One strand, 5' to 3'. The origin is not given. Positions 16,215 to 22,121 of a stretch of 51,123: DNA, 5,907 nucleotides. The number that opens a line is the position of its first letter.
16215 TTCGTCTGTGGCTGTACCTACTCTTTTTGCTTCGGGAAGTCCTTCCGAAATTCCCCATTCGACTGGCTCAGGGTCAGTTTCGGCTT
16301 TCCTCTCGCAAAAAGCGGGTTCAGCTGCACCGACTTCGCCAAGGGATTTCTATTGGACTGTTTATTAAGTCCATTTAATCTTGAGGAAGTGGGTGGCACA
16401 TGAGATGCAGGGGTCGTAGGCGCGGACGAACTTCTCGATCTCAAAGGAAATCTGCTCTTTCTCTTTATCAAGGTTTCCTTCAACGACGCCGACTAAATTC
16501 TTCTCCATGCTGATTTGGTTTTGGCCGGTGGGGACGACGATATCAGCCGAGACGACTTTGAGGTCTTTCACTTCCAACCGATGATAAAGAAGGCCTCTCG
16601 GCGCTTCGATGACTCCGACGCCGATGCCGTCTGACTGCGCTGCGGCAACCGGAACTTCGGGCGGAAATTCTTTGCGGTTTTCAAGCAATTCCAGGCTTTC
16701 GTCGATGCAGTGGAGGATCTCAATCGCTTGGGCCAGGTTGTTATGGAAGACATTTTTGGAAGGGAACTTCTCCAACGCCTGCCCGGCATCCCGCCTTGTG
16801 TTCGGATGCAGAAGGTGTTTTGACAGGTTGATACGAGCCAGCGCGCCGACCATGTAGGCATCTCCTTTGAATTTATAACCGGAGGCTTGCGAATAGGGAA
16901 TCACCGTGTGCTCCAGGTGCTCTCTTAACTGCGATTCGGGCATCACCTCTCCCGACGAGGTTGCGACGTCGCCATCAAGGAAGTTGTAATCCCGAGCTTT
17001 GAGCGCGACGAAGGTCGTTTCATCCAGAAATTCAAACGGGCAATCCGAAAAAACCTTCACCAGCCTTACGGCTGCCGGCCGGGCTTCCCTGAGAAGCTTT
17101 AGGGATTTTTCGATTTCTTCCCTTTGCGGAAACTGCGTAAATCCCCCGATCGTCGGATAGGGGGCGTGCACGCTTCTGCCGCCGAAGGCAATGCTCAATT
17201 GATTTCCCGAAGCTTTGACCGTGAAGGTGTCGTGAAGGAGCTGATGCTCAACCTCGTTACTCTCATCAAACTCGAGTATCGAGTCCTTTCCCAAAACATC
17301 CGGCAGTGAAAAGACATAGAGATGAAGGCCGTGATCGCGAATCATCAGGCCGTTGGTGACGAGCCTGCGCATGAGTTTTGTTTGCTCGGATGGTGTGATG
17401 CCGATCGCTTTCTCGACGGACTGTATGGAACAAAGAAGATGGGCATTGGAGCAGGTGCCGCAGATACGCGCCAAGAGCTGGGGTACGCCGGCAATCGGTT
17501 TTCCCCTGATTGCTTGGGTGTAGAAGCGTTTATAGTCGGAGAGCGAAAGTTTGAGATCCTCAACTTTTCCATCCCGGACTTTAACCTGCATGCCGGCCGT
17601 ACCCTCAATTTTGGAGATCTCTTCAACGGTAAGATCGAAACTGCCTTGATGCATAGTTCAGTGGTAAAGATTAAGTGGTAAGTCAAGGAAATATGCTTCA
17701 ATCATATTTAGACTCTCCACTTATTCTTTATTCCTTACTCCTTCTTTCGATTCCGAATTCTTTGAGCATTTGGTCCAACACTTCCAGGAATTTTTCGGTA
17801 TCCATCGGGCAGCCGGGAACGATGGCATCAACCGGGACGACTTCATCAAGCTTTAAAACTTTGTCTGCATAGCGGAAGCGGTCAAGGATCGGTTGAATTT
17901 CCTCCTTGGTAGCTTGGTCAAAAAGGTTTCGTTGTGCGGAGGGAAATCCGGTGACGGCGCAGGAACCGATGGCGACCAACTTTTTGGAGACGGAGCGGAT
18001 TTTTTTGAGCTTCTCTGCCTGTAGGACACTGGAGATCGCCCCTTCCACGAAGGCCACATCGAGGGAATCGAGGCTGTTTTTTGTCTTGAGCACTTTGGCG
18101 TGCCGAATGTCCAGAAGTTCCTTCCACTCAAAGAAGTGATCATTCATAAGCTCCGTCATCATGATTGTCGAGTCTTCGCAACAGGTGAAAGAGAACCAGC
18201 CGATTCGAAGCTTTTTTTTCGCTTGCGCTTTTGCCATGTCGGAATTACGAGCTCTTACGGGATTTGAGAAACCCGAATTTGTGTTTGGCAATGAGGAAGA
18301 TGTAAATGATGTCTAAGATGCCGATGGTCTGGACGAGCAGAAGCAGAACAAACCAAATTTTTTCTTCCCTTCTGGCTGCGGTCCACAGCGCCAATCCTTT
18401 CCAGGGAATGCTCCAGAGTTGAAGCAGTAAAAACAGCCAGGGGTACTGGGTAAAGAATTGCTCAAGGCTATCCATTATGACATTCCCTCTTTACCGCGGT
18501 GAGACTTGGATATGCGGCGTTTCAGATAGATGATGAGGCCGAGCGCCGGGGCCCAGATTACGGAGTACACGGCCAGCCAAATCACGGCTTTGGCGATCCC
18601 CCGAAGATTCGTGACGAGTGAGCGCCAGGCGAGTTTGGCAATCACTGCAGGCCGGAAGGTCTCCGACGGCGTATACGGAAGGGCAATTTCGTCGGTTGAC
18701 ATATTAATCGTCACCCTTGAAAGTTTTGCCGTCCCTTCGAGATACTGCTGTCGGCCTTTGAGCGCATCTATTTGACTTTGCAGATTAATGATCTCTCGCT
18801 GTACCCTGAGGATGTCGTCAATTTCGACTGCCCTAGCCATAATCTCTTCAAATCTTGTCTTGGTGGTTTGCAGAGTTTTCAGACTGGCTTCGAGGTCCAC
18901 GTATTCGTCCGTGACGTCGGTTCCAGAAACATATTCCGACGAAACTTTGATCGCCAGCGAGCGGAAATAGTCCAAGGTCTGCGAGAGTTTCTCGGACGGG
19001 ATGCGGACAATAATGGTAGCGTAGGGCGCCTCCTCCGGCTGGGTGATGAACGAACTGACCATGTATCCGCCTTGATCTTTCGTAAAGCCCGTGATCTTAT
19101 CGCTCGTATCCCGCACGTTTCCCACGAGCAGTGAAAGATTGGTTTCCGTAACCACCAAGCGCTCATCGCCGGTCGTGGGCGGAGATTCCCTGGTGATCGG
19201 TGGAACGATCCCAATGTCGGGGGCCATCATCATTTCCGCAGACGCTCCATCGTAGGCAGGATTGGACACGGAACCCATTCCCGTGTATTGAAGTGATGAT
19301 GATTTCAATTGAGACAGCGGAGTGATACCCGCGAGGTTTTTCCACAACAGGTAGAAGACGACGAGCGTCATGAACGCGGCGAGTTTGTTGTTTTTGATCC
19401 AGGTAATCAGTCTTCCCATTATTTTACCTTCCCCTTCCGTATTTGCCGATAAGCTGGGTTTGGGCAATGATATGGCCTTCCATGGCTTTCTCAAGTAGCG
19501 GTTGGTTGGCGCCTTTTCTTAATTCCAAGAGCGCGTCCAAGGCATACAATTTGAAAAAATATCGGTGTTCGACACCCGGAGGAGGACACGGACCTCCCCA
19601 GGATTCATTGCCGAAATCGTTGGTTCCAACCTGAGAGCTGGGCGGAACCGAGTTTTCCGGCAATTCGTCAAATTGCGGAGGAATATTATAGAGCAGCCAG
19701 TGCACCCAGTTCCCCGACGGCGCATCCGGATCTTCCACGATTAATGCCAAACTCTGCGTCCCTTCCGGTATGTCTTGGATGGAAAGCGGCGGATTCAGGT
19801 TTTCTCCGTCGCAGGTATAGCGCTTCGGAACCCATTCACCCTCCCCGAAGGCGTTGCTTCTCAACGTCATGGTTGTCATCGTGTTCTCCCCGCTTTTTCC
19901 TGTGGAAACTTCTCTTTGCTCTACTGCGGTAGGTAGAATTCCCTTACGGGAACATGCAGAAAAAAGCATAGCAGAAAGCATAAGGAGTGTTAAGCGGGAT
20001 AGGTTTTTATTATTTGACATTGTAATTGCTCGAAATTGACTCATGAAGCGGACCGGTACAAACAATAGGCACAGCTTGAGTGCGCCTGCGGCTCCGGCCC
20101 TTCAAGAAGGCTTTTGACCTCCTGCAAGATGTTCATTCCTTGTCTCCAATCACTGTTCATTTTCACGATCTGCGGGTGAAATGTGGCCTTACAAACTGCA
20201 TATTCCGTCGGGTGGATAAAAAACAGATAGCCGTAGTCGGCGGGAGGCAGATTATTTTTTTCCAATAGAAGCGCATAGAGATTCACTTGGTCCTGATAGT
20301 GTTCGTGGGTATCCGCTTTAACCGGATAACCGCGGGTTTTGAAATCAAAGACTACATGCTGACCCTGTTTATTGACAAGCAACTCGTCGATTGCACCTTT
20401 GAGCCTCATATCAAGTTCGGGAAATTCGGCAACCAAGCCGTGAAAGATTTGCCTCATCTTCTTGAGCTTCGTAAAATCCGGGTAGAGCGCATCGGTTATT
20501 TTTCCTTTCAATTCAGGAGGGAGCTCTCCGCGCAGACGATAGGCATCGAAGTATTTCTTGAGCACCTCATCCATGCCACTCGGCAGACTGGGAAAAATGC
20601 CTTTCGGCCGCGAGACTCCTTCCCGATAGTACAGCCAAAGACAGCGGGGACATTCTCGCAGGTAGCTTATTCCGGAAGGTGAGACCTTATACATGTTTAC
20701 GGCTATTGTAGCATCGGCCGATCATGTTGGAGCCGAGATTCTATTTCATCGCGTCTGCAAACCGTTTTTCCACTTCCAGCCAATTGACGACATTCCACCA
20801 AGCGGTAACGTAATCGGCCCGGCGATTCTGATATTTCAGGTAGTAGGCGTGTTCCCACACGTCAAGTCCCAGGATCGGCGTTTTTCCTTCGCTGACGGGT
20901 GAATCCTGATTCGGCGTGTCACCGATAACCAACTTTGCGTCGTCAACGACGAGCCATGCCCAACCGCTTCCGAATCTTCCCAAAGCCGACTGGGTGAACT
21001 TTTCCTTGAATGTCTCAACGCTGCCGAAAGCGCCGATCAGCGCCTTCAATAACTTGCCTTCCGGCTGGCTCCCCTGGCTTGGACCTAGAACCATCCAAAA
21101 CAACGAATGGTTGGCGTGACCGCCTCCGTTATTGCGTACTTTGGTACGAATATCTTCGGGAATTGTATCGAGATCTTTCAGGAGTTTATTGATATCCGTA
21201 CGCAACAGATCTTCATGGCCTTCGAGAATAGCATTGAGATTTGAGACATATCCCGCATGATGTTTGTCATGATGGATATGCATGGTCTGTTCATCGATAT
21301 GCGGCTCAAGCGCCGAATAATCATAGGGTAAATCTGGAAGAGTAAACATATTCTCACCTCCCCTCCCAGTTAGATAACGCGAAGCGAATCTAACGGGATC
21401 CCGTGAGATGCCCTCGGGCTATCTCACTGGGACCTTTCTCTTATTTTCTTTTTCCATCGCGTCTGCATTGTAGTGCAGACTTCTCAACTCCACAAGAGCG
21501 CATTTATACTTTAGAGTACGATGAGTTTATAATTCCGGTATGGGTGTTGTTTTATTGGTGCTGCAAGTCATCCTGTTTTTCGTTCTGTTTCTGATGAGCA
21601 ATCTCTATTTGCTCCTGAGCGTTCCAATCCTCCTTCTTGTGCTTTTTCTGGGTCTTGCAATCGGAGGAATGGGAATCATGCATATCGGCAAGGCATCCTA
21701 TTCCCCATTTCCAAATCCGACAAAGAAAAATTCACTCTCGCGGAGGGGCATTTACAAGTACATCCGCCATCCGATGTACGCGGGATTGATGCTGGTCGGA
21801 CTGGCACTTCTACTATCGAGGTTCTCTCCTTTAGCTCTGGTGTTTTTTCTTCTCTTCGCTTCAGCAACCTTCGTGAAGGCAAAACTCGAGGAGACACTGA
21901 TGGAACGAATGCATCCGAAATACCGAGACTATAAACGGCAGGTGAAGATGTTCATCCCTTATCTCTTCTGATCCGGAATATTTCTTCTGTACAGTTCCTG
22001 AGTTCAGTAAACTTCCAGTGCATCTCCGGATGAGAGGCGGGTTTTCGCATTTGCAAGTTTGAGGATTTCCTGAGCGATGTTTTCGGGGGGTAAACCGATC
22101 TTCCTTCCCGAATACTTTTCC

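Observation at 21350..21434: Structured 5' leader upstream of superoxide dismutase, shared with an unrelated gene 4 kb away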

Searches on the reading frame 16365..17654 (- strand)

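Call 78: search_protein_families(library=pfam, proteins=[window:16365-17654:-], max_evalue=0.00001)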
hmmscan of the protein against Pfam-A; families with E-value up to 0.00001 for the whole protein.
window:16365-17654:- (429 aa): 1 family
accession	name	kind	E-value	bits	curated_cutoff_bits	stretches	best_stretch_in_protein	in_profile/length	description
PF00374.24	NiFeSe_Hases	-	6.8e-31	108.2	25.8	2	254-422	321-508/508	Nickel-dependent hydrogenase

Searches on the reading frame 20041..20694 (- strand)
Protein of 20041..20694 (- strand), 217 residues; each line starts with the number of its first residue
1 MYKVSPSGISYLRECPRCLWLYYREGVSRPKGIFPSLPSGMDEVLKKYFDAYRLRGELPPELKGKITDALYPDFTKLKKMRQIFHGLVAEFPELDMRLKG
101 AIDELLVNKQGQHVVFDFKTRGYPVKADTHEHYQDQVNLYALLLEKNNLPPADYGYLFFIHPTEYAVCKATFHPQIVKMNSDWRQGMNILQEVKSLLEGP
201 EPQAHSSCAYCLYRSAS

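Call 18: search_protein_families(library=pfam, proteins=[window:20041-20694:-])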
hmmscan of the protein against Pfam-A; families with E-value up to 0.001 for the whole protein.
window:20041-20694:- (217 aa): 2 families
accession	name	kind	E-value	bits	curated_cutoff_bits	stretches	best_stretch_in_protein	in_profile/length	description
PF12705.13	PDDEXK_1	-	4e-15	56.9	22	1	82-215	105-244/247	PD-(D/E)XK nuclease superfamily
PF01930.23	Cas_Cas4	-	0.00016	22.2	22.7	0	99-214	53-155/160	Domain of unknown function DUF83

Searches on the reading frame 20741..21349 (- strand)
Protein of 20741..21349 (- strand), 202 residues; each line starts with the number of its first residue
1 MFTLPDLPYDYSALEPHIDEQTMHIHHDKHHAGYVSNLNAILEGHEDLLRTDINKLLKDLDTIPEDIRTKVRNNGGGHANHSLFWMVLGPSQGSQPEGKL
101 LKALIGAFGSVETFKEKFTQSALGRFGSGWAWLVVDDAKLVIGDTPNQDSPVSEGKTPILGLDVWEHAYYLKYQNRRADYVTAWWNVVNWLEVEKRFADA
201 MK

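Call 18: search_protein_families(library=pfam, proteins=[window:20741-21349:-])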
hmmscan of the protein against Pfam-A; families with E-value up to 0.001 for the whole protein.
window:20741-21349:- (202 aa): 2 families
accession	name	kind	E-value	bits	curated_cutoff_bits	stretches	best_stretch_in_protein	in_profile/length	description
PF02777.23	Sod_Fe_C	-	9.6e-42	141.6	20.9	1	96-196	1-102/102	Iron/manganese superoxide dismutases, C-terminal domain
PF00081.27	Sod_Fe_N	-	9.3e-31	106.6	27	1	2-88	2-81/82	Iron/manganese superoxide dismutases, alpha-hairpin domain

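Call 20: find_encoding_contigs(protein=window:20741-21349:-, flank=3000, max_places=10)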
Protein window:20741-21349:- (202 aa): 18 contigs read that carry it; 10 places shown.
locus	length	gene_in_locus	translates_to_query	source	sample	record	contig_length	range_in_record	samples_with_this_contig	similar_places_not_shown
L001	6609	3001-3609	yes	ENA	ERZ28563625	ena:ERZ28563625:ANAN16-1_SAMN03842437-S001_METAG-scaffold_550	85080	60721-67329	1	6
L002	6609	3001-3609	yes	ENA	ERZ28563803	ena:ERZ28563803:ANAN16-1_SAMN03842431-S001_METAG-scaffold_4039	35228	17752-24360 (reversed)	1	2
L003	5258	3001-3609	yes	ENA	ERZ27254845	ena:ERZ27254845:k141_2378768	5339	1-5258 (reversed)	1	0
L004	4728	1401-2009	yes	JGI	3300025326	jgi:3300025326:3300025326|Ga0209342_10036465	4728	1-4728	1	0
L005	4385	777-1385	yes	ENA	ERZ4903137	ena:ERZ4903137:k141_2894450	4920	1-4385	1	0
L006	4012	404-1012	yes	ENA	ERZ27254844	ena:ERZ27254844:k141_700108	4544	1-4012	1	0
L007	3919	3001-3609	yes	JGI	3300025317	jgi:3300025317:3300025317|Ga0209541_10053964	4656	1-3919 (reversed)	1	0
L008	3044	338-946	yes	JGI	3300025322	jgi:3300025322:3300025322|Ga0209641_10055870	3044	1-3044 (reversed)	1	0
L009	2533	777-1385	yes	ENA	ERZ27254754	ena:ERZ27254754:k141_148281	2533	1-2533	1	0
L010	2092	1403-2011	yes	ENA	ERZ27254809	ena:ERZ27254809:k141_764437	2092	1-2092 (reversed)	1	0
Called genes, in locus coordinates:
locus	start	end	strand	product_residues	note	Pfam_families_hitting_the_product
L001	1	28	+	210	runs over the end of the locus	PF00753:Lactamase_B, PF19583:ODP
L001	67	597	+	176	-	PF00293:NUDIX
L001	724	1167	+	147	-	PF00578:AhpC-TSA, PF08534:Redoxin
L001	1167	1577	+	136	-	PF01894:YjbQ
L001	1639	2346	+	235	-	PF00106:adh_short, PF08659:KR, PF13561:adh_short_C2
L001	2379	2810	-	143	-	PF04191:PEMT, PF04140:ICMT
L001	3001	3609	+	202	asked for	PF00081:Sod_Fe_N, PF02777:Sod_Fe_C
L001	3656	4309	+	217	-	PF12705:PDDEXK_1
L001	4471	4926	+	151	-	PF01161:PBP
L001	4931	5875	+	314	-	PF14257:DUF4349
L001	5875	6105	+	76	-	PF18893:DUF5652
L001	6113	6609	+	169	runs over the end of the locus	PF01058:Oxidored_q6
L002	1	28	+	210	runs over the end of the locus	PF00753:Lactamase_B, PF19583:ODP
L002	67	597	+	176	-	PF00293:NUDIX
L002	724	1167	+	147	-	PF00578:AhpC-TSA, PF08534:Redoxin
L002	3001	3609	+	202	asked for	PF00081:Sod_Fe_N, PF02777:Sod_Fe_C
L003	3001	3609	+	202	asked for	PF00081:Sod_Fe_N, PF02777:Sod_Fe_C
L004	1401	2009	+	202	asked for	PF00081:Sod_Fe_N, PF02777:Sod_Fe_C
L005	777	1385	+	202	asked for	PF00081:Sod_Fe_N, PF02777:Sod_Fe_C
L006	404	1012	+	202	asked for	PF00081:Sod_Fe_N, PF02777:Sod_Fe_C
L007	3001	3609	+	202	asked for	PF00081:Sod_Fe_N, PF02777:Sod_Fe_C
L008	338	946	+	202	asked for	PF00081:Sod_Fe_N, PF02777:Sod_Fe_C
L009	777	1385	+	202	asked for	PF00081:Sod_Fe_N, PF02777:Sod_Fe_C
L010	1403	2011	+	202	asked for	PF00081:Sod_Fe_N, PF02777:Sod_Fe_C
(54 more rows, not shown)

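Call 31: find_homologous_proteins(query=window:20741-21349:-, max_evalue=1e-60)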
Query window:20741-21349:- (202 aa): 7976 proteins with E <= 1e-60 among 8000 candidates; the best 120 are listed.
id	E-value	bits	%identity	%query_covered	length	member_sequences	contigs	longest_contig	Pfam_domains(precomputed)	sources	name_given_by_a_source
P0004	1.9e-125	435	90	100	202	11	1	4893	PF00081.28,PF02777.24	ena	-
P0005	5.2e-99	348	70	100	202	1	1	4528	PF00081.28,PF02777.24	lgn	-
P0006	8.8e-98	344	71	99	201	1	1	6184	PF00081.28,PF02777.24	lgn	-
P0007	8.9e-97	341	71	100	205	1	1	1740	PF00081.28,PF02777.24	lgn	-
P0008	1.5e-96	340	70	100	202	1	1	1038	PF00081.28,PF02777.24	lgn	-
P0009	2.0e-96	340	68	100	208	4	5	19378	PF00081.28,PF02777.24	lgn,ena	-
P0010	5.2e-96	338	69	98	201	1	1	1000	PF00081.28,PF02777.24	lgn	-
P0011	8.5e-96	338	69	99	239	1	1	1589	PF00081.28,PF02777.24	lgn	-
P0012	1.0e-95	338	69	100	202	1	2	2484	PF00081.28,PF02777.24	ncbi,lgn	-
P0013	3.7e-95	336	69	100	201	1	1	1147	PF00081.28,PF02777.24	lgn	-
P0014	3.8e-95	336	68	99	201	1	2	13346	PF00081.28,PF02777.24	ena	-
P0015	6.9e-95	335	72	99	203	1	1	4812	PF00081.28,PF02777.24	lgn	-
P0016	8.4e-95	335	70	98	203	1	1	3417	PF00081.28,PF02777.24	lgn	-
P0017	1.6e-94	334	68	100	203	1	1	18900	PF00081.28,PF02777.24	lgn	-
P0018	2.1e-94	333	67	99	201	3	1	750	PF00081.28,PF02777.24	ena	-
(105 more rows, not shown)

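Call 32: find_encoding_contigs(protein=P0004, flank=4000)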
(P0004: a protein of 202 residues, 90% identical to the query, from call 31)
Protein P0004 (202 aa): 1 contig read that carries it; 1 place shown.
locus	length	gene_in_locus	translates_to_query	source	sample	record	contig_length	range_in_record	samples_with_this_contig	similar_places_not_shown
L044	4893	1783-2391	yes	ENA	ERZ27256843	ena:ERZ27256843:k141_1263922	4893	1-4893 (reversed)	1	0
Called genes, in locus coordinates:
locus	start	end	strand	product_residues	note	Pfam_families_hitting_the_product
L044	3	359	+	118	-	?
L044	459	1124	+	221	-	PF00106:adh_short, PF08659:KR, PF13561:adh_short_C2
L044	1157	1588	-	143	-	PF04140:ICMT (weak), PF04191:PEMT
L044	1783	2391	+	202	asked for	PF00081:Sod_Fe_N, PF02777:Sod_Fe_C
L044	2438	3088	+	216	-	PF12705:PDDEXK_1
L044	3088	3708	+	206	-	PF01161:PBP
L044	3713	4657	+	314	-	PF14257:DUF4349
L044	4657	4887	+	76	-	PF18893:DUF5652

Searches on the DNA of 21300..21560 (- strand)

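Call 16: search_rna_families(source=window, start=21300, end=21560, threshold=evalue, max_evalue=10, show_alignments=3)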
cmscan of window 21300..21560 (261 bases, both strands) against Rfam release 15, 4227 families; matches with E-value up to 10: 1.
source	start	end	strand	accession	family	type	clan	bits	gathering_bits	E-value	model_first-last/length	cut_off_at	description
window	21355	21398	+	RF01933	bxd_5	Gene; lncRNA;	-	9.8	50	5.8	1-57/57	no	Bithoraxoid conserved region 5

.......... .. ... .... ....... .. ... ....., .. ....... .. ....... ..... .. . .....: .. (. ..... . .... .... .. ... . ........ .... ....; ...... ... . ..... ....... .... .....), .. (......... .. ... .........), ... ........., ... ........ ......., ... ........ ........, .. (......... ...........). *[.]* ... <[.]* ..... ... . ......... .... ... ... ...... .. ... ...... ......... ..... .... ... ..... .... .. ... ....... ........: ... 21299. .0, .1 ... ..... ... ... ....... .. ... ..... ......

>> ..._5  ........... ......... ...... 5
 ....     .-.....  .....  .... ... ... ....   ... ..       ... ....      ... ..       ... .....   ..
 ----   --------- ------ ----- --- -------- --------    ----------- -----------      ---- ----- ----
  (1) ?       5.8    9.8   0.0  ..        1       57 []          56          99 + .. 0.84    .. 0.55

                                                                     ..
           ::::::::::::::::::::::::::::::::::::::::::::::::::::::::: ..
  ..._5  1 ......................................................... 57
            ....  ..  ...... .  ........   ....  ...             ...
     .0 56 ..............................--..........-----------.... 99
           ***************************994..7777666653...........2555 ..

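Call 86: search_dna_similar(query=window:21350-21445:-, collection=phages, mode=distant, max_evalue=0.01, max_rows=10)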
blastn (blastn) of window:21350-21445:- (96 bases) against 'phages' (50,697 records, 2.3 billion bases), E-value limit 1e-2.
No match.

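Call 87: search_dna_similar(query=window:21350-21445:-, collection=plasmids, mode=distant, max_evalue=0.01, max_rows=10)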
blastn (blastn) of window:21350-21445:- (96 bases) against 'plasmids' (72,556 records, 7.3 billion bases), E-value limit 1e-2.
No match.

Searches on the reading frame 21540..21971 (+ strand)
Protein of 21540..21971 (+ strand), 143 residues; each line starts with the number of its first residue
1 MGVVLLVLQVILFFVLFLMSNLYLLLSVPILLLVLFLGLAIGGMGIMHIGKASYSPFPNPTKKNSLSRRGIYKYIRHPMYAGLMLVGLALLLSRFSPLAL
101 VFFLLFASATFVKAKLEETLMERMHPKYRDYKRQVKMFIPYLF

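Call 18: search_protein_families(library=pfam, proteins=[window:21540-21971:+])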
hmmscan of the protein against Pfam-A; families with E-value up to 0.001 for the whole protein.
window:21540-21971:+ (143 aa): 4 families
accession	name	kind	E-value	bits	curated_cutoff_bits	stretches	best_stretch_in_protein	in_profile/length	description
PF04191.18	PEMT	-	3.2e-09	37.6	25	1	30-125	7-102/105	Phospholipid methyltransferase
PF04140.19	ICMT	-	1.9e-08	35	24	1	44-121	14-93/95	Isoprenylcysteine carboxyl methyltransferase (ICMT) family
PF06966.17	DUF1295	-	3.3e-05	23.9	20.4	1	40-135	128-235/235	Protein of unknown function (DUF1295)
PF02544.21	Steroid_dh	-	7e-05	23.3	22.6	1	61-143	71-150/150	3-oxo-5-alpha-steroid 4-dehydrogenase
